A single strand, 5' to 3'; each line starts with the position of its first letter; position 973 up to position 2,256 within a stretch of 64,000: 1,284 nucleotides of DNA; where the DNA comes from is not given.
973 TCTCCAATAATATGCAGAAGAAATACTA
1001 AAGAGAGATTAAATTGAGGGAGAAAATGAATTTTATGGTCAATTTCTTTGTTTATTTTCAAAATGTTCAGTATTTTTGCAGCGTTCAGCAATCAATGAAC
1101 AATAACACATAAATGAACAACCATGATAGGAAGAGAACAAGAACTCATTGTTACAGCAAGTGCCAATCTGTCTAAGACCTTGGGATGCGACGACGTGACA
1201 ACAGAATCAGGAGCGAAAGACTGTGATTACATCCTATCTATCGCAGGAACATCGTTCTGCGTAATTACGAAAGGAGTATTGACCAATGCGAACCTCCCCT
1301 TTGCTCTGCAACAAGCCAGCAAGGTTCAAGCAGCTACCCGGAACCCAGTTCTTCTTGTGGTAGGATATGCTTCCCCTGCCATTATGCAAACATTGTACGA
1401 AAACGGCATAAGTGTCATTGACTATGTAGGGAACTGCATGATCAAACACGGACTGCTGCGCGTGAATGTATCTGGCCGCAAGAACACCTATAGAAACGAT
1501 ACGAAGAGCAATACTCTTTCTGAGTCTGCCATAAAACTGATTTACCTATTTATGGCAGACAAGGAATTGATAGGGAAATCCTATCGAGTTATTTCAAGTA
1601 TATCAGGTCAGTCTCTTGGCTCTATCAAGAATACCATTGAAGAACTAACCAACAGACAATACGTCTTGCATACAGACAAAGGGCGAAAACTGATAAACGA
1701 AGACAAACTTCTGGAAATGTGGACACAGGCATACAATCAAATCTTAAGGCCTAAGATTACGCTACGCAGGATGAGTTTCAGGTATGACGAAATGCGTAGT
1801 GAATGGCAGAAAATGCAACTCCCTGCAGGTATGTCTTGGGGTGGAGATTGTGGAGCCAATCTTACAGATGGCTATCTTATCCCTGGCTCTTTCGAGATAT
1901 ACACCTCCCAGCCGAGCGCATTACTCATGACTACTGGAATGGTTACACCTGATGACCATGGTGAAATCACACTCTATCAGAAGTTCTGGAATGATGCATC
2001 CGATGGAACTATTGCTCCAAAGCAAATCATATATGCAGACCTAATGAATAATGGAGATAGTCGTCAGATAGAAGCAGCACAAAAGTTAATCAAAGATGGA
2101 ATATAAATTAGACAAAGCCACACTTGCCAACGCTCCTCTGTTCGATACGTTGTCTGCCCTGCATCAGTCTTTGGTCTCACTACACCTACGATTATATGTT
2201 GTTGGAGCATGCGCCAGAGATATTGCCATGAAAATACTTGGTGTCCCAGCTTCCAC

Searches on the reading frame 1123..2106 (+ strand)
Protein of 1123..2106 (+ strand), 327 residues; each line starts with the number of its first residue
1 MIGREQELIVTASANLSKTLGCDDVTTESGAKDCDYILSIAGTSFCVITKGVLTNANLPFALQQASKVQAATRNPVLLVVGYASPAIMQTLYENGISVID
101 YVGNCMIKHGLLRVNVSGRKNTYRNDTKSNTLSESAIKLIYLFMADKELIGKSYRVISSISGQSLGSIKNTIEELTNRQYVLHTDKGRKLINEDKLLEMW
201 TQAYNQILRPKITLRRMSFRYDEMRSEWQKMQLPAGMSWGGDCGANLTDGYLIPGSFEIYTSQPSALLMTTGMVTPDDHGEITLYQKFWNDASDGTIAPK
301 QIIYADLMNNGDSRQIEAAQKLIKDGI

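Call 3: search_protein_families(library=pfam, proteins=[window:1123-2106:+], max_evalue=1)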
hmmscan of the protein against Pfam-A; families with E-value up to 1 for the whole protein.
window:1123-2106:+ (327 aa): 4 families
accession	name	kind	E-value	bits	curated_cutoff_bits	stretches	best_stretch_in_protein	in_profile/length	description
PF09952.14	AbiEi_2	-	2.4e-23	83.5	21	1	189-322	1-137/143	Transcriptional regulator, AbiEi antitoxin, Type IV TA system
PF16924.11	DpaA_N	-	0.0048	17.5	29.2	0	66-101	80-115/116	Dipicolinate synthase subunit A N-terminal domain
PF17993.7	HA70_C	-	0.011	16.1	25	1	138-181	62-105/135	Haemagglutinin 70 C-terminal domain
PF16358.11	RcsF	-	0.18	12.2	29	1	130-165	17-52/110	RcsF lipoprotein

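Call 4: search_protein_families(library=padloc, proteins=[window:1123-2106:+], max_evalue=1)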
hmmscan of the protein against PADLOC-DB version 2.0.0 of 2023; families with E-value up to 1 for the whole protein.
window:1123-2106:+ (327 aa): 0 families

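Call 5: search_protein_families(library=ncbifam, proteins=[window:1123-2106:+], max_evalue=1)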
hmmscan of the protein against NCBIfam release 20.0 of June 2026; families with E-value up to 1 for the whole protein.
window:1123-2106:+ (327 aa): 2 families
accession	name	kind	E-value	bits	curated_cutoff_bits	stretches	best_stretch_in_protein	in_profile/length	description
NF003266.0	PRK04235.1-5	equivalog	0.064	12.9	329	1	134-223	113-194/197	hypothetical protein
NF008497.0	PRK11408.1-4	equivalog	0.068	12.4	475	1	97-168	56-129/228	hypothetical protein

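Call 7: search_protein_families(library=phrogs, proteins=[window:1123-2106:+], max_evalue=1)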
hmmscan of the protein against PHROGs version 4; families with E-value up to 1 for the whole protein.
window:1123-2106:+ (327 aa): 1 family
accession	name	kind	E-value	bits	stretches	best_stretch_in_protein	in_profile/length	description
phrog_20421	-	unknown function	0.21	12.7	1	139-205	13-83/143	-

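Call 35: find_homologous_proteins(query=window:1123-2106:+)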
Query window:1123-2106:+ (327 aa): 49 proteins with E <= 0.001 among 1354 candidates.
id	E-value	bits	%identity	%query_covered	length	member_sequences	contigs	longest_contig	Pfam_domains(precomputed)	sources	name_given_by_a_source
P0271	4.9e-215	731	100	100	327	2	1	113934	PF09952.15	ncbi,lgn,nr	ncbi:MAG: hypothetical protein K6E86_06970 [Bacteroidales bacterium]|nr:hypothetical protein [Bacter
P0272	7.7e-155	533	73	99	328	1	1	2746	PF09952.15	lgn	-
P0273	2.4e-153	528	73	99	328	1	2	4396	PF09952.15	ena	-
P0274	3.3e-153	527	73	99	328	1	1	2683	PF09952.15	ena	-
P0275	4.5e-153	527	73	99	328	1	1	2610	PF09952.15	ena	-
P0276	8.5e-152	523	73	100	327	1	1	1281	PF09952.15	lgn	-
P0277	3.1e-151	521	72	99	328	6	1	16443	PF09952.15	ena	-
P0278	1.3e-150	519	72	99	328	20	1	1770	PF09952.15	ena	-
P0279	3.4e-150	518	73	99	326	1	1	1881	PF09952.15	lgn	-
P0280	2.8e-149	515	72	99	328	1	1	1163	PF09952.15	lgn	-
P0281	1.3e-148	512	70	99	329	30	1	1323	PF09952.15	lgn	-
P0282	6.7e-147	507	70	99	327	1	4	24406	PF09952.15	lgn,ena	-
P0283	7.8e-147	507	70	99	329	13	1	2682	PF09952.15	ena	-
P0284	3.0e-146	505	70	99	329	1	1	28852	PF09952.15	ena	-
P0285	7.8e-146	503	70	98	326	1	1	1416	PF09952.15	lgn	-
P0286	5.4e-145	500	69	98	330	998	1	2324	PF09952.15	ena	-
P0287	2.0e-144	499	70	99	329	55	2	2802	PF09952.15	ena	-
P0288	3.0e-144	498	69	99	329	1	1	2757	PF09952.15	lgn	-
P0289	6.5e-140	484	68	99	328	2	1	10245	PF09952.15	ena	-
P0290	1.5e-138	479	69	99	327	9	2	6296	PF09952.15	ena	-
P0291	2.7e-138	478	66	99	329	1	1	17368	PF09952.15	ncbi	-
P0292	8.4e-138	477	65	100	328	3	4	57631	PF09952.15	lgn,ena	-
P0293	4.5e-123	428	59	100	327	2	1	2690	PF09952.15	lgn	-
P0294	3.1e-120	419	59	98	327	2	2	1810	PF09952.15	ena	-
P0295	3.3e-118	413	59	100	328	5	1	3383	PF09952.15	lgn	-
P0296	3.7e-116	406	57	100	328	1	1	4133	PF09952.15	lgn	-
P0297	5.0e-114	399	79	68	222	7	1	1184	PF09952.15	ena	-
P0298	1.0e-113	398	57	100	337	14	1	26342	PF09952.15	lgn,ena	-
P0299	9.2e-84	299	47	90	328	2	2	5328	PF09952.15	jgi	-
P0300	5.5e-78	280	45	98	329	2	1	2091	PF09952.15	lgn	-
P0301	2.1e-77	279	45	98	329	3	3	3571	PF09952.15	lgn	-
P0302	1.6e-75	272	44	98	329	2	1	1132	PF09952.15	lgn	-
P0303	1.1e-74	270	43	94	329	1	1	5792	PF09952.15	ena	-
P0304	1.4e-74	269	45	94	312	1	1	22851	PF09952.15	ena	-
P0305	1.4e-74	269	43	98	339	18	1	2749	PF09952.15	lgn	-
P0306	1.1e-73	266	43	90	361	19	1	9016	PF09952.15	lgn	-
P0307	1.3e-72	263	42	98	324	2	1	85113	PF09952.15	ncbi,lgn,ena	-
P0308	6.9e-72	260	42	98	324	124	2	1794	PF09952.15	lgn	-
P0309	3.7e-71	258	44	91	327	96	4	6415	PF09952.15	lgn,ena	-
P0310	3.8e-71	258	41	98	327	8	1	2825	PF09952.15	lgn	-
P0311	2.1e-70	256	79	43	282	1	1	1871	PF09952.15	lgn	-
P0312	9.1e-69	250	40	98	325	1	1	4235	PF09952.15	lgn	-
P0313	3.5e-68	248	40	98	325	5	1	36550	PF09952.15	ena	-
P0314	1.1e-67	247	40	98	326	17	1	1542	PF09952.15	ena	-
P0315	1.4e-67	246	41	95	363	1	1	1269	PF09952.15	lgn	-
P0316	5.1e-67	244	46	77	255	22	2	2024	PF09952.15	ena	-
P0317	1.3e-66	243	39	98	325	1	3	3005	PF09952.15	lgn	-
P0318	2.2e-66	242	41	98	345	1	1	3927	PF09952.15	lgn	-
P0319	1.6e-55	207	36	97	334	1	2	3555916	PF09952.15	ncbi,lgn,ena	-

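Call 47: predict_structure(alignment_id=A3)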
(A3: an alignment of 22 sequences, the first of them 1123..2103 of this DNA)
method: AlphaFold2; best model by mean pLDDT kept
length: 327 residues; sequences in the alignment: 22
mean_pLDDT: 88.1   pTM: 0.63
mean pLDDT of the five models: 88.1, 87.8, 83.0, 78.7, 77.4
residues with pLDDT >= 90: 187; 70-90: 120; 50-70: 13; < 50: 7
segments of 3 or more residues with pLDDT < 50: 125-129
pLDDT, mean of each block of 10 residues (from residue 1): 72 90 76 81 90 82 90 92 91 95 92 89 55 91 94 95 95 91 92 91 91 94 92 92 91 90 90 91 93 78 90 86 83
secondary structure, 60 per line:
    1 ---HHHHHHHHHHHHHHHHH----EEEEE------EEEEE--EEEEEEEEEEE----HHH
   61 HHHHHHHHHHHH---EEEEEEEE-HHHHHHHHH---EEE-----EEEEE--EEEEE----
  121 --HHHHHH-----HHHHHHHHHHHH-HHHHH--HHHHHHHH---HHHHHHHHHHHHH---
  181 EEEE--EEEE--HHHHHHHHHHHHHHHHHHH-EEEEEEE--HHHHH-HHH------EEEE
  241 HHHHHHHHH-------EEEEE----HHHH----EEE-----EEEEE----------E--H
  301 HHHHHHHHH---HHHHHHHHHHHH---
elements in order: H4-20 E25-29 E36-40 E43-53 H58-72 E76-83 H85-93 E97-99 E105-109 E112-116 H123-128 H134-145 H147-151 H154-161 H165-177 E181-184 E187-190 H193-211 E213-219 H222-226 E237-240 H241-249 E257-261 H266-269 E274-276 E282-286 H300-309 H313-324

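Call 53: fold_search(model_id=the predicted structure, library=pdb)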
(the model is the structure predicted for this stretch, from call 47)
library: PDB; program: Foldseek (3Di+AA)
matches with E <= 10: 1641; with E <= 0.001: 0
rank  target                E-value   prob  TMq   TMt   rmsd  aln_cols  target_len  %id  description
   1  2wte_A                7.5e-03  0.96  0.19  0.27  13.8       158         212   14  The structure of the CRISPR-associated protein, Csa3, from Sulfolobus solfataricus at 1.8 angstrom resolution. (released 2010-09-22)
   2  2fxa_A                1.3e-02  1.00  0.19  0.36   4.8        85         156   15  Structure of the Protease Production Regulatory Protein hpr from Bacillus subtilis. (released 2006-03-14)
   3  1stz_B                1.3e-02  1.00  0.19  0.20   3.6        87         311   22  Crystal structure of a hypothetical protein at 2.2 A resolution (released 2004-08-24)
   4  2gb7_A                1.4e-02  0.75  0.18  0.20  18.3       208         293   10  Metal-depleted Ecl18kI in complex with uncleaved, modified DNA (released 2006-06-20)
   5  3eco_B                1.8e-02  0.99  0.20  0.44   7.1       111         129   18  Crystal structure of MepR, a transcription regulator of the Staphylococcus aureus multidrug efflux pump MepA (released 2009-02-10)
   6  2bgc_A                2.0e-02  0.99  0.18  0.24   7.6       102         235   12  PrfA-G145S, a constitutive active mutant of the Transcriptional Regulator In L.monocytogenes (released 2005-04-14)
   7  2pex_B                2.4e-02  0.99  0.21  0.43   7.6       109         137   15  Structure of reduced C22S OhrR from Xanthamonas Campestris (released 2007-12-11)
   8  2fxa_D                2.7e-02  0.99  0.19  0.35   5.3        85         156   15  Structure of the Protease Production Regulatory Protein hpr from Bacillus subtilis. (released 2006-03-14)
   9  1gef_B                2.7e-02  0.98  0.17  0.40   4.9        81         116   15  Crystal structure of the archaeal holliday junction resolvase HJC (released 2001-03-21)
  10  3eco_A                2.7e-02  0.97  0.21  0.43   6.6       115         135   11  Crystal structure of MepR, a transcription regulator of the Staphylococcus aureus multidrug efflux pump MepA (released 2009-02-10)
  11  6p4o_D                2.7e-02  0.47  0.18  0.13  18.0       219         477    9  Complex of XPB helicase with Bax1 endonuclease from Sulfurisphaera tokodaii at 3.15 Angstroms resolution (released 2020-06-03)
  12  8pvz_B                2.9e-02  1.00  0.18  0.38   4.1        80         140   21  Manganese-dependent transcriptional repressor DR2539 complexed with cadmium (released 2024-05-08)
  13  1gef_E                2.9e-02  0.98  0.17  0.41   4.5        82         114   16  Crystal structure of the archaeal holliday junction resolvase HJC (released 2001-03-21)
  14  8z4i_A                3.1e-02  0.99  0.23  0.20   3.9       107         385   15  crystal structure of Cdn1 in complex with cA3 (released 2026-02-04)
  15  9u49_A                3.3e-02  0.99  0.23  0.19   4.4       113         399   18  crystal structure of Cdn1 in complex with cA4 (released 2026-02-04)
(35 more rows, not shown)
